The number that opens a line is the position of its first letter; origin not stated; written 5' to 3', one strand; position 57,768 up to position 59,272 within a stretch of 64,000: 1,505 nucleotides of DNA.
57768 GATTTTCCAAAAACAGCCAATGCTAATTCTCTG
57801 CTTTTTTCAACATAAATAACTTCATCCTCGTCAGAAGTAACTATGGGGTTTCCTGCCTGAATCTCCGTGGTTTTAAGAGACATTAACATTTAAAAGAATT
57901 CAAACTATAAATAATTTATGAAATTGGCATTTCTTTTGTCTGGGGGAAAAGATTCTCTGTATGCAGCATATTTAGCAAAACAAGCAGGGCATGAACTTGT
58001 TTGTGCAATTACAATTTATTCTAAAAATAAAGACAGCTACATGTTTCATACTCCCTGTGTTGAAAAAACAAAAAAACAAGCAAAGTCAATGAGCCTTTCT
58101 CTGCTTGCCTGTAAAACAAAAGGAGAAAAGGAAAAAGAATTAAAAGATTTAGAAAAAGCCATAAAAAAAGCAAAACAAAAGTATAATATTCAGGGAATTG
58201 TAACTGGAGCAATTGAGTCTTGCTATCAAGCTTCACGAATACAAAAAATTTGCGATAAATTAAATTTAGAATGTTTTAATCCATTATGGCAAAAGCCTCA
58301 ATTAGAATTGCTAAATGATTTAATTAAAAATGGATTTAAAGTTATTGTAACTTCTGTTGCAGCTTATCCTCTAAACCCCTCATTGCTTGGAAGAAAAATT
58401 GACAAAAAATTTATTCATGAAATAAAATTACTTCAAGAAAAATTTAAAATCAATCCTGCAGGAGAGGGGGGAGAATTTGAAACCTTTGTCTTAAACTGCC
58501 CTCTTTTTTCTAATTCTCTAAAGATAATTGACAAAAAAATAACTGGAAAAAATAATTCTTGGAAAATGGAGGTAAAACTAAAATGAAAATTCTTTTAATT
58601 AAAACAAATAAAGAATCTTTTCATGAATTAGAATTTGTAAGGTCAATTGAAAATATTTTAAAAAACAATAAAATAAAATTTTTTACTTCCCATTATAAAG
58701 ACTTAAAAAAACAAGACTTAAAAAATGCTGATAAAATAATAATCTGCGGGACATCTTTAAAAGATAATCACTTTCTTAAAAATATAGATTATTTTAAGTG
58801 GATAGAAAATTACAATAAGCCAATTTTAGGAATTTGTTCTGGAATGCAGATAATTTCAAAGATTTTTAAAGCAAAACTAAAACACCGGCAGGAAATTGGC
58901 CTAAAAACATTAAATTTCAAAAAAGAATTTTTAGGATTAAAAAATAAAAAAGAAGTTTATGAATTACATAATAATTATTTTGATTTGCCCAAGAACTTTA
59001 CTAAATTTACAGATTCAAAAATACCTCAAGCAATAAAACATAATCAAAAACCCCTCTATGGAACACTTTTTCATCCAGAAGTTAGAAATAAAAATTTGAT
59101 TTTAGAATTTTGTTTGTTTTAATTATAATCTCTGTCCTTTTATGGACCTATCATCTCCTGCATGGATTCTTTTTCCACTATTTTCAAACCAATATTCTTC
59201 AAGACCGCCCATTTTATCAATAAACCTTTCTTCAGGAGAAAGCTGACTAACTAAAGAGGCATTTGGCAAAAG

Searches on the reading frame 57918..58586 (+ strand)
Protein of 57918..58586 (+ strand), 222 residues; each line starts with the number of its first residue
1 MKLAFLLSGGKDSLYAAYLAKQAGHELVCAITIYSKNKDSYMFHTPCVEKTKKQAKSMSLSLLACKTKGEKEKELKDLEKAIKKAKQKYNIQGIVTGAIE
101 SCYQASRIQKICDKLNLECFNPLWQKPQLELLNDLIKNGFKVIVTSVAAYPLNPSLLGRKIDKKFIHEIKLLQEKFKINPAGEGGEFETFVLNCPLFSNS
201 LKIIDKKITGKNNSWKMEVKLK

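Call 37: search_protein_families(library=pfam, proteins=[window:57918-58586:+], max_evalue=0.001)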
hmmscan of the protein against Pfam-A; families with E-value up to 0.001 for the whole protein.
window:57918-58586:+ (222 aa): 2 families
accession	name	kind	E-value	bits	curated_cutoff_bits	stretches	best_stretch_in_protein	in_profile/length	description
PF01902.24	Diphthami_syn_2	-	1.3e-61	208.4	23.2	1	1-221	1-216/219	Diphthamide synthase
PF03054.22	tRNA_Me_trans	-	0.00028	21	20.6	0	2-59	2-60/202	tRNA methyl transferase HUP domain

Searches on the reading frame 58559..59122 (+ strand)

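Call 37: search_protein_families(library=pfam, proteins=[window:58559-59122:+], max_evalue=0.001)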
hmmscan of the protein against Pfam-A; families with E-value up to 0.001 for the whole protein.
window:58559-59122:+ (187 aa): 3 families
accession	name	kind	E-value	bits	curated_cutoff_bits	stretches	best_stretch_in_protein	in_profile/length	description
PF00117.34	GATase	-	3.9e-20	72.7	22.8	1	32-178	15-176/190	Glutamine amidotransferase class-I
PF07685.20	GATase_3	-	1.3e-06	28.6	27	1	45-126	28-119/196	CobB/CobQ-like glutamine amidotransferase domain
PF01174.25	SNO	-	2.2e-05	24.8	27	1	25-123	10-103/188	SNO glutamine amidotransferase family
